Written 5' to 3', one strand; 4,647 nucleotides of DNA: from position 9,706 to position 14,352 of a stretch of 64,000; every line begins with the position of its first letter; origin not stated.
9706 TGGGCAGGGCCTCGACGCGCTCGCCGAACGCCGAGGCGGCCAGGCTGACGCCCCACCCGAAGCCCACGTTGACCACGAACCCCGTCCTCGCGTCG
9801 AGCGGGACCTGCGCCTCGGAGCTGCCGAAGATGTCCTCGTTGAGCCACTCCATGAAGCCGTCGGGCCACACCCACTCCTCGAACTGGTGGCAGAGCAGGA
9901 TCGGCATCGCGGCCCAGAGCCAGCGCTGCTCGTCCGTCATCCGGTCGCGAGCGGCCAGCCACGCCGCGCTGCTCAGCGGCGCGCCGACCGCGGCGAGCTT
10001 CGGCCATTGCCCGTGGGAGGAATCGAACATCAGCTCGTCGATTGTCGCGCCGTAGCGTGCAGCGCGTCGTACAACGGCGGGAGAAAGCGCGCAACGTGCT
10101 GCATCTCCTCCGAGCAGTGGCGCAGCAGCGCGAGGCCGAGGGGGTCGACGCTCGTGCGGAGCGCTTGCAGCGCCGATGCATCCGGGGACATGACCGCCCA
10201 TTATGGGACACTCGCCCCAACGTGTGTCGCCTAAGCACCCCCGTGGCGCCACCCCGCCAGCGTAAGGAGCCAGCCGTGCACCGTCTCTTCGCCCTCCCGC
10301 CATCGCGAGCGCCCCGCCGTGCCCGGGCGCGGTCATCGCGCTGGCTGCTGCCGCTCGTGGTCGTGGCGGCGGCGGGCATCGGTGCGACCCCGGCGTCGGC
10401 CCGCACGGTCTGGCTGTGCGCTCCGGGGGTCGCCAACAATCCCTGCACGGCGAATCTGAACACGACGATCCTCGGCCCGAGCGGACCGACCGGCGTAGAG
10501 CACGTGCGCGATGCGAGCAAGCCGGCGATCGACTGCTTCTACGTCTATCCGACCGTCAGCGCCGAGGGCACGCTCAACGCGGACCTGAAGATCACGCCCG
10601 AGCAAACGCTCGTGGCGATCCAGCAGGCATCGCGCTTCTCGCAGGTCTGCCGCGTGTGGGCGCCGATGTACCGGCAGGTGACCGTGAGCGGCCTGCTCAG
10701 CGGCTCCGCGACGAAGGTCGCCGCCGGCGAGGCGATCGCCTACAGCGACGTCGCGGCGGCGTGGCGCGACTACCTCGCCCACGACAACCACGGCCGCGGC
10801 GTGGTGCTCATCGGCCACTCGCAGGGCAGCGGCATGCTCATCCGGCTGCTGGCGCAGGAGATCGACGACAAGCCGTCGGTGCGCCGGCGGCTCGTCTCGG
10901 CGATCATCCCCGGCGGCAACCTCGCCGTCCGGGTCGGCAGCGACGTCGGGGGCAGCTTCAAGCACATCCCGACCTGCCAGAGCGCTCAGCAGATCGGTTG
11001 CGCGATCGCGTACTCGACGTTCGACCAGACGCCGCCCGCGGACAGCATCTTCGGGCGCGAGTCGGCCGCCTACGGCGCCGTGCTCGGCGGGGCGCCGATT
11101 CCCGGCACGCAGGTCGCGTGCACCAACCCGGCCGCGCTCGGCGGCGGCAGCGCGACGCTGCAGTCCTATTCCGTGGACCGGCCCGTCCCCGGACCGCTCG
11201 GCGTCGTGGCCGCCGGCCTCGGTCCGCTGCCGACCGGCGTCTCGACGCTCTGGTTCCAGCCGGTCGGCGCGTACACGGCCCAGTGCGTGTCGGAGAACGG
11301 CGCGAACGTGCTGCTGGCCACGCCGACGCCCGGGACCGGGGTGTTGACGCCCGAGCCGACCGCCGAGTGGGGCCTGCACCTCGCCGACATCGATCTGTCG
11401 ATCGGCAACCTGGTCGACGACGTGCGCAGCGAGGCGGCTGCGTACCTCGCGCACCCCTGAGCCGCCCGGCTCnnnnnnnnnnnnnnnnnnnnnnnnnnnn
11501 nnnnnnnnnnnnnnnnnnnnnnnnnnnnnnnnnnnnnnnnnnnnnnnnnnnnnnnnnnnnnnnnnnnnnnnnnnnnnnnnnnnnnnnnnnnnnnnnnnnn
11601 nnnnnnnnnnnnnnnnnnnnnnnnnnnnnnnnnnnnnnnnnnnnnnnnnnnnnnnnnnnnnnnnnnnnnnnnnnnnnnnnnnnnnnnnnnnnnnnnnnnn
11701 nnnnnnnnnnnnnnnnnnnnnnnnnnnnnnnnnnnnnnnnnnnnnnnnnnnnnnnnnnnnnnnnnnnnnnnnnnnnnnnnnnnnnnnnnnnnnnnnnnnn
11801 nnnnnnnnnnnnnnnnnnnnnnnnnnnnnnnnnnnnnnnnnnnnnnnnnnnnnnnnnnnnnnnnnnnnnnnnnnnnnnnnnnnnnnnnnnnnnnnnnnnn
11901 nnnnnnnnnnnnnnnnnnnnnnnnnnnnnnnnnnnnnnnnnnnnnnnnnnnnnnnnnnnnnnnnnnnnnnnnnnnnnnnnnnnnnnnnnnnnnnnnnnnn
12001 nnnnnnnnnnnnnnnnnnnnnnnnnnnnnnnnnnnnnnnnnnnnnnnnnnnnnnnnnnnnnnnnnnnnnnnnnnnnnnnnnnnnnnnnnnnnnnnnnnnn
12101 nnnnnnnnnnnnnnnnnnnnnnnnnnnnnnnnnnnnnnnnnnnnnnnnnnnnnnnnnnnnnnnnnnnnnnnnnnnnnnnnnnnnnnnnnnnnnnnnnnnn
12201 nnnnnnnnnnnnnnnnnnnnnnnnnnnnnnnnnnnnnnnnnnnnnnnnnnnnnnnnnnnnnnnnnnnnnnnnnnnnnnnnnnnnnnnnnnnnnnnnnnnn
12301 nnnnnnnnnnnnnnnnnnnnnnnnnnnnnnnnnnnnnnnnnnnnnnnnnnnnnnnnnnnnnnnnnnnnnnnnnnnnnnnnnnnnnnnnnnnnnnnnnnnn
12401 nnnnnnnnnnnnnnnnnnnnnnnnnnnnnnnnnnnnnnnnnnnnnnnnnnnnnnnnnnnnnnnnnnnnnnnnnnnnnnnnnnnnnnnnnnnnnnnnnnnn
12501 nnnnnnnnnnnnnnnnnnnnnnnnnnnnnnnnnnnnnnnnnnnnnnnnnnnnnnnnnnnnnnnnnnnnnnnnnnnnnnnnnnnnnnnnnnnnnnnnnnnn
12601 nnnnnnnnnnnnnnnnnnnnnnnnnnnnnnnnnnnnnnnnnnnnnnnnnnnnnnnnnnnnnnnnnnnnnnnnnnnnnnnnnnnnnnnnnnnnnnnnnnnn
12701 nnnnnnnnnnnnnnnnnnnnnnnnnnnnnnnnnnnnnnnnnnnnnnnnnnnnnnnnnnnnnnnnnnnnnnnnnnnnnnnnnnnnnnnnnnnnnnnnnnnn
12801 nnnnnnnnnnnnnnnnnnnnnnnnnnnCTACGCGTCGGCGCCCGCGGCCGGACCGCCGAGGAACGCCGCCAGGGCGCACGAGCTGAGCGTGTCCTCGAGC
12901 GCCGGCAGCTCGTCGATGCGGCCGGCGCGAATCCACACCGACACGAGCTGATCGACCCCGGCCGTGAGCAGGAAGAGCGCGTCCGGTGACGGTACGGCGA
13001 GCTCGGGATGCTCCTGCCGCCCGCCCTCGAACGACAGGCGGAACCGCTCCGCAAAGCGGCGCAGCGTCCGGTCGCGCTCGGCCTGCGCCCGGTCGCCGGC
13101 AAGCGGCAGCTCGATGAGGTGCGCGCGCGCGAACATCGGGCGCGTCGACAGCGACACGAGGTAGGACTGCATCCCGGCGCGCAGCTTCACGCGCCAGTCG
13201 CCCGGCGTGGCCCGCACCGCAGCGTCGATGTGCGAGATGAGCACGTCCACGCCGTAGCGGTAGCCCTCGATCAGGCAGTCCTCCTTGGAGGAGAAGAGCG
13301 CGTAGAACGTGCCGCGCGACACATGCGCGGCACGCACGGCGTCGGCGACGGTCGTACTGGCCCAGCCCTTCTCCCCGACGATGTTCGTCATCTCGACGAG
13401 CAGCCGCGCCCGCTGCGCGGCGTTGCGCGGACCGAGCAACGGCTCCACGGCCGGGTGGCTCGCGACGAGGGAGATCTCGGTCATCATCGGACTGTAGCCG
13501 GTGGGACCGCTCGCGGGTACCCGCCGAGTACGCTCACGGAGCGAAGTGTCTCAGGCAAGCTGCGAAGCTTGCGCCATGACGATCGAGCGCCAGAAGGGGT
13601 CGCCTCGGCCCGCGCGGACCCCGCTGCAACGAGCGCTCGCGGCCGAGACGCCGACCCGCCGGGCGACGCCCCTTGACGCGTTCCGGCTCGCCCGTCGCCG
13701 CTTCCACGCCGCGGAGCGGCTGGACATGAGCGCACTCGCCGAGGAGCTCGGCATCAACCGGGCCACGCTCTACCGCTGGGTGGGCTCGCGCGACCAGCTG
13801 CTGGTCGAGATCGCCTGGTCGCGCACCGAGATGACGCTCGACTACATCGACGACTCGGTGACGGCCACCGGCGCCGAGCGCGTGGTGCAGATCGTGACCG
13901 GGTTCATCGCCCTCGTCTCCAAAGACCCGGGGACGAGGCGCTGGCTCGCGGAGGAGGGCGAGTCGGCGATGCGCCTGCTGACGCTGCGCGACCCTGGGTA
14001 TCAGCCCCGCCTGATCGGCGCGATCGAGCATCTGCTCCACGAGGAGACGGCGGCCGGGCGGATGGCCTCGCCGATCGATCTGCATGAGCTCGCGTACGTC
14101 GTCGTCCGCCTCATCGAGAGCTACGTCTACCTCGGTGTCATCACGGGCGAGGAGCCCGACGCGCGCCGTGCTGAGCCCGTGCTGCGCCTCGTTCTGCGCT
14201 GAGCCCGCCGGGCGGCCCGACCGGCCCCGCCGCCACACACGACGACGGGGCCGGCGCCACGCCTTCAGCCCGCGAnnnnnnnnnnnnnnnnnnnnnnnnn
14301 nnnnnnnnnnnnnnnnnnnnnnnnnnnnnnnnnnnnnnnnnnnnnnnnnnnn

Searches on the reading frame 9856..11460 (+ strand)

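Call 28: search_protein_families(library=pfam, proteins=[window:9856-11460:+], max_evalue=0.00001)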
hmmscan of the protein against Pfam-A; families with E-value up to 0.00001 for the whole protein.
window:9856-11460:+ (534 aa): 1 family
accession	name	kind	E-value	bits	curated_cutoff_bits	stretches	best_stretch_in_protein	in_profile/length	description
PF11288.14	DUF3089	-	8.5e-52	176.1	23.4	1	225-429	1-205/207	Protein of unknown function (DUF3089)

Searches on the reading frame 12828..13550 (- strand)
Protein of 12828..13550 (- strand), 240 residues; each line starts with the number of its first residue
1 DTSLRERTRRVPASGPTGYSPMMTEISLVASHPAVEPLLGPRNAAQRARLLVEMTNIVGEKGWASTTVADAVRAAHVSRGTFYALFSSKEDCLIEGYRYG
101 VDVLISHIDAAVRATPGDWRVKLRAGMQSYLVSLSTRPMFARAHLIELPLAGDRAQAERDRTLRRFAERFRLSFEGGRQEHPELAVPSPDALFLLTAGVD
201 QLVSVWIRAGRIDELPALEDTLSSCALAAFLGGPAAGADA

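Call 28: search_protein_families(library=pfam, proteins=[window:12828-13550:-], max_evalue=0.00001)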
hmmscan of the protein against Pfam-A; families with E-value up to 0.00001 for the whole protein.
window:12828-13550:- (240 aa): 1 family
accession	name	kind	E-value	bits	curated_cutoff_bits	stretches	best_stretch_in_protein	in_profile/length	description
PF00440.29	TetR_N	-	2e-09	37.5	24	1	59-94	10-45/47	Bacterial regulatory proteins, tetR family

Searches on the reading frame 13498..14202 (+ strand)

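Call 28: search_protein_families(library=pfam, proteins=[window:13498-14202:+], max_evalue=0.00001)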
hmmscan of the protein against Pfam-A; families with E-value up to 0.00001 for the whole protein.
window:13498-14202:+ (234 aa): 1 family
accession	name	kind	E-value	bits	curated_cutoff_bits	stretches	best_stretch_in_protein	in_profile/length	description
PF18598.6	TetR_C_36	-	1.3e-29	102.9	33.7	1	124-234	1-111/111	Tetracyclin repressor-like, C-terminal domain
